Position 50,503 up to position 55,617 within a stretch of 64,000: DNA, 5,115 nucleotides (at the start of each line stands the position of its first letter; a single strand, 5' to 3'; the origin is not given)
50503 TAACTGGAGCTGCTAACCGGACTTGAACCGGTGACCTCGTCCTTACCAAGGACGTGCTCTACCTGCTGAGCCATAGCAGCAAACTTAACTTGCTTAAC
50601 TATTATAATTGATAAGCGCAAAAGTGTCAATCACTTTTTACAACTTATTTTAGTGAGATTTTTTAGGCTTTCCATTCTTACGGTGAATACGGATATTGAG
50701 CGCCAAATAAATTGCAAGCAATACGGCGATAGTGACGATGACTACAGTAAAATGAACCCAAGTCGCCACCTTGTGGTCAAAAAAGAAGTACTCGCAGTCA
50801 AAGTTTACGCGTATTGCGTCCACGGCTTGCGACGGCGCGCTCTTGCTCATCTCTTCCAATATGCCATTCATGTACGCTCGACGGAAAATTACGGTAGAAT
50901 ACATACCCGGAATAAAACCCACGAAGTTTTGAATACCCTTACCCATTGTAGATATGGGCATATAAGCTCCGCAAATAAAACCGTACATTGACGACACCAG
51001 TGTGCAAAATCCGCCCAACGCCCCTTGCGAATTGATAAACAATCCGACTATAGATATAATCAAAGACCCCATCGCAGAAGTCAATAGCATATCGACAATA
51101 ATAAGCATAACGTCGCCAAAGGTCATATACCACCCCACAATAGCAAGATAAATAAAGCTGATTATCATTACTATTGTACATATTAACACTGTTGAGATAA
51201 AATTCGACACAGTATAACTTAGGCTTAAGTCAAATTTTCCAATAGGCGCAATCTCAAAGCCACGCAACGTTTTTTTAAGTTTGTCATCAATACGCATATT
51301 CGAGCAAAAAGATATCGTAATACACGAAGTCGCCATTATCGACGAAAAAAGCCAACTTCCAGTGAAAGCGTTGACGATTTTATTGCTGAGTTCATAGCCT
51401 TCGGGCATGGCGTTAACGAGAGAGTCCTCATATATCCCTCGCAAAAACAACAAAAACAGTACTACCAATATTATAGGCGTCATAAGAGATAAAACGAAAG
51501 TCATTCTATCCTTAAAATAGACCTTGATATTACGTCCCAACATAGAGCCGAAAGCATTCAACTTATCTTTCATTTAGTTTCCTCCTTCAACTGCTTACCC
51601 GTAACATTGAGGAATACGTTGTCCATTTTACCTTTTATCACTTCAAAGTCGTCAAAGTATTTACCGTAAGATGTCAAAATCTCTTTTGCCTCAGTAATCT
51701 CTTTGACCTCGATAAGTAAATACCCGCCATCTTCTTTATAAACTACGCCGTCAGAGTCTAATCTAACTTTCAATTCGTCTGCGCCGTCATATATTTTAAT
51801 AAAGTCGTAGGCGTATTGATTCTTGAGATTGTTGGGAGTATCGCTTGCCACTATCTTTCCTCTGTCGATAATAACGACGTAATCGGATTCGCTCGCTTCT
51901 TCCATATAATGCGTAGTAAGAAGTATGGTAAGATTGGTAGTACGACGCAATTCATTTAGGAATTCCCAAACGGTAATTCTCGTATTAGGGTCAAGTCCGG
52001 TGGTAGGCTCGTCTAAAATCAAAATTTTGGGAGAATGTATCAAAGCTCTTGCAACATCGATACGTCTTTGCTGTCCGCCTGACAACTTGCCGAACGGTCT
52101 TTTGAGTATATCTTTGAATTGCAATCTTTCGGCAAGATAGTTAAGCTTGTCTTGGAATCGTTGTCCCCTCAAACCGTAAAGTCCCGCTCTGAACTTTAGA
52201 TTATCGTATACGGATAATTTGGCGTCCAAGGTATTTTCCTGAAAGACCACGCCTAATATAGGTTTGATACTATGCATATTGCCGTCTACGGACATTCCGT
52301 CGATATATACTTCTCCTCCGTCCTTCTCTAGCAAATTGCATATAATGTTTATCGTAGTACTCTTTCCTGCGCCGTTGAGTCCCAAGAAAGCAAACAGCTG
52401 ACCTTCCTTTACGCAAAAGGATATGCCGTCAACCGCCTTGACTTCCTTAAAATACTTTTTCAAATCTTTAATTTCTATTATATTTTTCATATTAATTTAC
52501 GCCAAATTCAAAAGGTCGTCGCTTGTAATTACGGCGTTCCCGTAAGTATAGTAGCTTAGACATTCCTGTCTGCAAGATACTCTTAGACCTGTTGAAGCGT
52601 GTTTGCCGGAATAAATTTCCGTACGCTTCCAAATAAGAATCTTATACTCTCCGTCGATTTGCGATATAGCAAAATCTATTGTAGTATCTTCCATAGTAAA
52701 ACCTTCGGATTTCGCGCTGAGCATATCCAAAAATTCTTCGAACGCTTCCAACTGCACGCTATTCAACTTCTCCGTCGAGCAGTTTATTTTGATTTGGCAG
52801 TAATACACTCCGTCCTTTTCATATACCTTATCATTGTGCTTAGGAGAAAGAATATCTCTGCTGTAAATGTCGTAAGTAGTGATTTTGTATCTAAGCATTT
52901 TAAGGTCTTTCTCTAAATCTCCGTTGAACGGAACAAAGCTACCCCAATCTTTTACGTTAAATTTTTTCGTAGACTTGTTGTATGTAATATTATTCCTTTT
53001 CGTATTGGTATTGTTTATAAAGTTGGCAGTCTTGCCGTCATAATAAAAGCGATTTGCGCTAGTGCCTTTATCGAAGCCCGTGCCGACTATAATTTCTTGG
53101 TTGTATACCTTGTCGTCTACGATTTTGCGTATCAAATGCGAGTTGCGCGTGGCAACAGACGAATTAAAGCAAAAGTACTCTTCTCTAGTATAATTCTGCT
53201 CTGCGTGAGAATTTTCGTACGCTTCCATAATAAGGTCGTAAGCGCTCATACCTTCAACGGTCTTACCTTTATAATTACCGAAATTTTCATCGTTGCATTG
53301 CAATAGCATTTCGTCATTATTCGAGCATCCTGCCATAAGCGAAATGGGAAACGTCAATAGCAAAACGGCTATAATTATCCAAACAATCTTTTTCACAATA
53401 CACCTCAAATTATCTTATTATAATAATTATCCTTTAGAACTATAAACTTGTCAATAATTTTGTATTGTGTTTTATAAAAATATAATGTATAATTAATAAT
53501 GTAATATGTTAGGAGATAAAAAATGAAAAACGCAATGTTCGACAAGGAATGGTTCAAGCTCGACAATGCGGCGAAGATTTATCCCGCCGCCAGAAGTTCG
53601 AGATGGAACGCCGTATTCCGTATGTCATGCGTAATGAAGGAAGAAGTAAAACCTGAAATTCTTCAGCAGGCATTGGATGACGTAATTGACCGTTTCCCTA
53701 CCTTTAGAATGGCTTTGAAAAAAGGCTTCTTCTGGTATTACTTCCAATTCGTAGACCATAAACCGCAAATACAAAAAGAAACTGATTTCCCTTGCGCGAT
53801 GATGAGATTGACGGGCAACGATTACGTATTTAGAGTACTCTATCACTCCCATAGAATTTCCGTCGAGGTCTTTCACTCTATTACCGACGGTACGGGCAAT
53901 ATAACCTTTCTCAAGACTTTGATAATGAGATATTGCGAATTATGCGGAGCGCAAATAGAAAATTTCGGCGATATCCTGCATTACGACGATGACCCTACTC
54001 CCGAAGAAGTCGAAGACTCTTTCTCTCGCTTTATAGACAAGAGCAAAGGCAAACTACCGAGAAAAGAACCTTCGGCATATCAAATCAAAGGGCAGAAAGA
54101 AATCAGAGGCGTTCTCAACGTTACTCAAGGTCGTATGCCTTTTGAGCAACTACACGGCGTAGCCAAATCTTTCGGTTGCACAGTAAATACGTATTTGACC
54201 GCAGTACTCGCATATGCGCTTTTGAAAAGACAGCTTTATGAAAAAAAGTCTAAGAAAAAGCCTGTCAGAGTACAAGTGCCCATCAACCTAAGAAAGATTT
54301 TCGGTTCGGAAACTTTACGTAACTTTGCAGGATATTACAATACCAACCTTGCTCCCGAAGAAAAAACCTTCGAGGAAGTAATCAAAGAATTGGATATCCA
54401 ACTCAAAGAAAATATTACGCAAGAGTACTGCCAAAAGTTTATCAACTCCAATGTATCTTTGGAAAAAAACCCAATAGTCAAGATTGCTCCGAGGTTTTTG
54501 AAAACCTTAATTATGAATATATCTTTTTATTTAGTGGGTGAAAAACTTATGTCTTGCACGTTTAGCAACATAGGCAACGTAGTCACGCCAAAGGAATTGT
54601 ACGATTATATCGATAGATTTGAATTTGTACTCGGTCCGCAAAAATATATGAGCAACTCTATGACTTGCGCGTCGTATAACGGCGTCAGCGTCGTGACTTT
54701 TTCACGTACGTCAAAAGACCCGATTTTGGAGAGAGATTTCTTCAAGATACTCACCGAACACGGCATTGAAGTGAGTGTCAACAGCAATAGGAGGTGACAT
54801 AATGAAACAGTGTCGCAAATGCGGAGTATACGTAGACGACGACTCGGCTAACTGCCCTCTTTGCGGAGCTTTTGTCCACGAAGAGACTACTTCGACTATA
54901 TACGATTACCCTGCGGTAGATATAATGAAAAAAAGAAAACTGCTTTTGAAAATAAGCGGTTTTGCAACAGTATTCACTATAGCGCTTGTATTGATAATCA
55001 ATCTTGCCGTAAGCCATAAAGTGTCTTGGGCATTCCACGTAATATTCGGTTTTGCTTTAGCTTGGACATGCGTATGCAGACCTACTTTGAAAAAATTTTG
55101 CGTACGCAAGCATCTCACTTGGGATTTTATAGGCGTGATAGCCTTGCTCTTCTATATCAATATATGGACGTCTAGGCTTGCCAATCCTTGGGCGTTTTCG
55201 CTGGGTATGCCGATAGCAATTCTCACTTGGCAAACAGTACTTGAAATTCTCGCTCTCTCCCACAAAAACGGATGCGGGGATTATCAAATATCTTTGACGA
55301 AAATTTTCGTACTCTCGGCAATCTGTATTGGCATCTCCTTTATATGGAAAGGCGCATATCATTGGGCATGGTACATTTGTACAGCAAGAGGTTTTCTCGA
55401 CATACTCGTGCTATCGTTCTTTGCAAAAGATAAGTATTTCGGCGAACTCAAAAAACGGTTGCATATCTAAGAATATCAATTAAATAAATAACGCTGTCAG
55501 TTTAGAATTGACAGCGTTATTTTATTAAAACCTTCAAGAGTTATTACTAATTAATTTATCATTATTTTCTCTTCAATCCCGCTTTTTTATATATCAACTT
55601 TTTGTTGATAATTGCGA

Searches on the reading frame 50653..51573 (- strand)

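Call 69: search_protein_families(library=pfam, proteins=[window:50653-51573:-])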
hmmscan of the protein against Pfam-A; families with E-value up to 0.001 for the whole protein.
window:50653-51573:- (307 aa): 2 families
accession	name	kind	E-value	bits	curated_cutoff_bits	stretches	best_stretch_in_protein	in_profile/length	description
PF12698.13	ABC2_membrane_3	-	9.5e-11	41.8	31.6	1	68-288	158-344/347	ABC-2 family transporter protein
PF01061.29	ABC2_membrane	-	5.2e-10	39.7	26.9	1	8-232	3-208/211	ABC-2 type transporter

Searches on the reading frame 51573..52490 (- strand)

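Call 69: search_protein_families(library=pfam, proteins=[window:51573-52490:-])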
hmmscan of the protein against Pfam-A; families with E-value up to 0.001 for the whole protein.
window:51573-52490:- (306 aa): 2 families
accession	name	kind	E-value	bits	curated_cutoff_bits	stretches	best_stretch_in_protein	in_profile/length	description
PF00005.33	ABC_tran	-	1.4e-33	116.8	25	1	21-164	2-137/137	ABC transporter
PF13304.12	AAA_21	-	3.6e-10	40.9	27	1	120-194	222-298/304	AAA domain, putative AbiEii toxin, Type IV TA system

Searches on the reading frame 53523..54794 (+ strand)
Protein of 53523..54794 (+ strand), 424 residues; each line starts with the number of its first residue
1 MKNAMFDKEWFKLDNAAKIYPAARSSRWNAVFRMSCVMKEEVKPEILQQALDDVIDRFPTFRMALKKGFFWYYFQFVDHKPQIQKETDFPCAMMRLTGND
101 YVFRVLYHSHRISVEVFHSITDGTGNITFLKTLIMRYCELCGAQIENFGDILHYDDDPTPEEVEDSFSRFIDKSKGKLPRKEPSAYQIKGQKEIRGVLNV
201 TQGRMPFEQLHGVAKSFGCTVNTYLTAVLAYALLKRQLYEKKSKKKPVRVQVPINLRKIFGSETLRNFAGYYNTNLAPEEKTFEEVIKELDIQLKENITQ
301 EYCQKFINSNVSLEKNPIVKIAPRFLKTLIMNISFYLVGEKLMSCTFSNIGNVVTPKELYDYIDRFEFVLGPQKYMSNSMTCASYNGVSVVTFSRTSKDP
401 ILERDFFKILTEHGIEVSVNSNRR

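Call 69: search_protein_families(library=pfam, proteins=[window:53523-54794:+])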
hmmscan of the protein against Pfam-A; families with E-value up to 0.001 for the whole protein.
window:53523-54794:+ (424 aa): 1 family
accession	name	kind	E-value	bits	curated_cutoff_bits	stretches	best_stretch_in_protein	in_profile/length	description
PF07247.17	AATase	-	2.4e-05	23.6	22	0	209-306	279-383/500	Alcohol acetyltransferase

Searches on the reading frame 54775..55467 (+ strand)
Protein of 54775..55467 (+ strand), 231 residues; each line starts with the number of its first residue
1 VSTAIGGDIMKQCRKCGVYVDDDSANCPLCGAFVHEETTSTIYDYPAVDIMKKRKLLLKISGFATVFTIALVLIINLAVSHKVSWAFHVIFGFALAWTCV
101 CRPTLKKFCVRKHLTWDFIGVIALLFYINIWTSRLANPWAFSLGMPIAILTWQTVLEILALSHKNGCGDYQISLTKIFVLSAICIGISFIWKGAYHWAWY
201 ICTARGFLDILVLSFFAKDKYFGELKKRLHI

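Call 69: search_protein_families(library=pfam, proteins=[window:54775-55467:+])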
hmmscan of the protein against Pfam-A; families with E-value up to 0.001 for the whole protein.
window:54775-55467:+ (231 aa): 1 family
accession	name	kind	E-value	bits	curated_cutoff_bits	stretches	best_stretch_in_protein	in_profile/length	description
PF19845.4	DUF6320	-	3.1e-22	79.8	29.9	1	45-231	1-186/186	Family of unknown function (DUF6320)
